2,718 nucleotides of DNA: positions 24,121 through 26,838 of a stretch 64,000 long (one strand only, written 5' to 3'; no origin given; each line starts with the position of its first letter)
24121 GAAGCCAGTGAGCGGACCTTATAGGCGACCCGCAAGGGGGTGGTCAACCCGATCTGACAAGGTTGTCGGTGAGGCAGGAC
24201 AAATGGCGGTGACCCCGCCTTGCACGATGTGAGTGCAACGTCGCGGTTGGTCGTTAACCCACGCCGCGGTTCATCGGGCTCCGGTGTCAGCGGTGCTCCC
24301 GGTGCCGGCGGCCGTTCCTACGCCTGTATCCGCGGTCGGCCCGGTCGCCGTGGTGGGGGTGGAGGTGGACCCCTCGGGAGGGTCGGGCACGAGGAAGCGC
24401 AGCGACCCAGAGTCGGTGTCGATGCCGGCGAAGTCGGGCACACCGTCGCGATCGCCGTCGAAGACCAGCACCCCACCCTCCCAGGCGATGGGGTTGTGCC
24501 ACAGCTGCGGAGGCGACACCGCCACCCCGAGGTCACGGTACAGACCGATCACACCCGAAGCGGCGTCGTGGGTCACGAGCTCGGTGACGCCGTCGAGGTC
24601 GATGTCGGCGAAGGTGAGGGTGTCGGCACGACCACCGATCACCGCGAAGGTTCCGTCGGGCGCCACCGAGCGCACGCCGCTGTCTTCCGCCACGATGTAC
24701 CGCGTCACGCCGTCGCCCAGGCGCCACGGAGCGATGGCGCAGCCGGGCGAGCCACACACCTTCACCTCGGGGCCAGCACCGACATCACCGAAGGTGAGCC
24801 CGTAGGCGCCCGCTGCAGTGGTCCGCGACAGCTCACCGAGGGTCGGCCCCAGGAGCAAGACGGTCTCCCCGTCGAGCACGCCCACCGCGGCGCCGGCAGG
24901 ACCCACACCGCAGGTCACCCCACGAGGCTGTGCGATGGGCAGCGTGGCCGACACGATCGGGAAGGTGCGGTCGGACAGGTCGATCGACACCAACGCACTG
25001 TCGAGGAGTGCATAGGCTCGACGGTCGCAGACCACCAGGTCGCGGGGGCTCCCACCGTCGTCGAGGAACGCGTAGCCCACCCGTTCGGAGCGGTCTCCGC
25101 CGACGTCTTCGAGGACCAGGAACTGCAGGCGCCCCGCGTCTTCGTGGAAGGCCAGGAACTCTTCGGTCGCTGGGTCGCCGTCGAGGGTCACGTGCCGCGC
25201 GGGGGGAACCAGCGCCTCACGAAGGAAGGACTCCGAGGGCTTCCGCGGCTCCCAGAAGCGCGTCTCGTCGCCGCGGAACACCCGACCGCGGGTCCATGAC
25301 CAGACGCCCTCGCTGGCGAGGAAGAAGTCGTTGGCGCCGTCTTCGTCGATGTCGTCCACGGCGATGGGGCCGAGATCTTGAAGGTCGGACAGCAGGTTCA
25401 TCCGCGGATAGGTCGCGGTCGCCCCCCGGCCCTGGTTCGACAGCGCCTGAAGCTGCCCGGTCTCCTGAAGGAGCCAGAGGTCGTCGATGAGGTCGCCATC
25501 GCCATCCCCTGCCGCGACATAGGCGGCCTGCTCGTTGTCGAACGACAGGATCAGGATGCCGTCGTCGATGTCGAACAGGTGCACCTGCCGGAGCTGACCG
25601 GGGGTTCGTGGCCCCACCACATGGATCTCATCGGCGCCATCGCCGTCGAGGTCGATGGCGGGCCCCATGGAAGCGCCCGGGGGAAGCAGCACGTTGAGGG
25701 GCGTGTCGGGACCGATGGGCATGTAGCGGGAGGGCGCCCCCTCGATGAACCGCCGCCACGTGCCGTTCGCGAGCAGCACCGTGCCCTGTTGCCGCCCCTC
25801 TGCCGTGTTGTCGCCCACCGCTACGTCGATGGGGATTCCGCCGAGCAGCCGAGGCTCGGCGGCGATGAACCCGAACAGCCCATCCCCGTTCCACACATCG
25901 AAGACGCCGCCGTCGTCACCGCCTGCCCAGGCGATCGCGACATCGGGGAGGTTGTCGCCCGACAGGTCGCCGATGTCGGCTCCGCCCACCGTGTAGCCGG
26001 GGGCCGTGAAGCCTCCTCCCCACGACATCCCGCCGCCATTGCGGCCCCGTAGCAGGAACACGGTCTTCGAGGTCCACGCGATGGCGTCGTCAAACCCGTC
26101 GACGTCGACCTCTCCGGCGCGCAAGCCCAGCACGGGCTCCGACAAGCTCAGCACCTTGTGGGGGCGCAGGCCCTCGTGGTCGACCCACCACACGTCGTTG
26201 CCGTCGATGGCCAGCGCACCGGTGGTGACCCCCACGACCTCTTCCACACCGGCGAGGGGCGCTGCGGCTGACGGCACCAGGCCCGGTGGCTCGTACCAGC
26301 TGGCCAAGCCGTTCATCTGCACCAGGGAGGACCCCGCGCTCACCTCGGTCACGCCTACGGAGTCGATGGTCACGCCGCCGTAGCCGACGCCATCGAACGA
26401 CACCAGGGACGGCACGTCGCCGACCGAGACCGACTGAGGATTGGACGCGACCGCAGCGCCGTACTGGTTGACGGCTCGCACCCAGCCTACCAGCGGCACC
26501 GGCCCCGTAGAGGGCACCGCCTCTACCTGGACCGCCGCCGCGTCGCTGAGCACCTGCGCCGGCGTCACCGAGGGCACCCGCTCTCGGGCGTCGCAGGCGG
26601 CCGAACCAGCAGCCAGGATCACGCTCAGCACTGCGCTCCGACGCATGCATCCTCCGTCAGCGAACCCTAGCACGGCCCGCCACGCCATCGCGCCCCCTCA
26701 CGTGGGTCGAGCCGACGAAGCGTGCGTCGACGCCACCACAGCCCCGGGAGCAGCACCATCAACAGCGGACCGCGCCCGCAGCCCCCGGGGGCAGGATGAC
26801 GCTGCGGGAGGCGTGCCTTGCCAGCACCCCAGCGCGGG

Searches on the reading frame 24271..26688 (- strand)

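Call 86: search_protein_families(library=pfam, proteins=[window:24271-26688:-], max_evalue=0.01)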
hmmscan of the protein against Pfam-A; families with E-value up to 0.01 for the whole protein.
window:24271-26688:- (805 aa): 1 family
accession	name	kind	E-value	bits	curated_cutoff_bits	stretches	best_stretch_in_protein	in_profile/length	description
PF13517.12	FG-GAP_3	-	1.3e-05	26.1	26.9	1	194-251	2-60/61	FG-GAP-like repeat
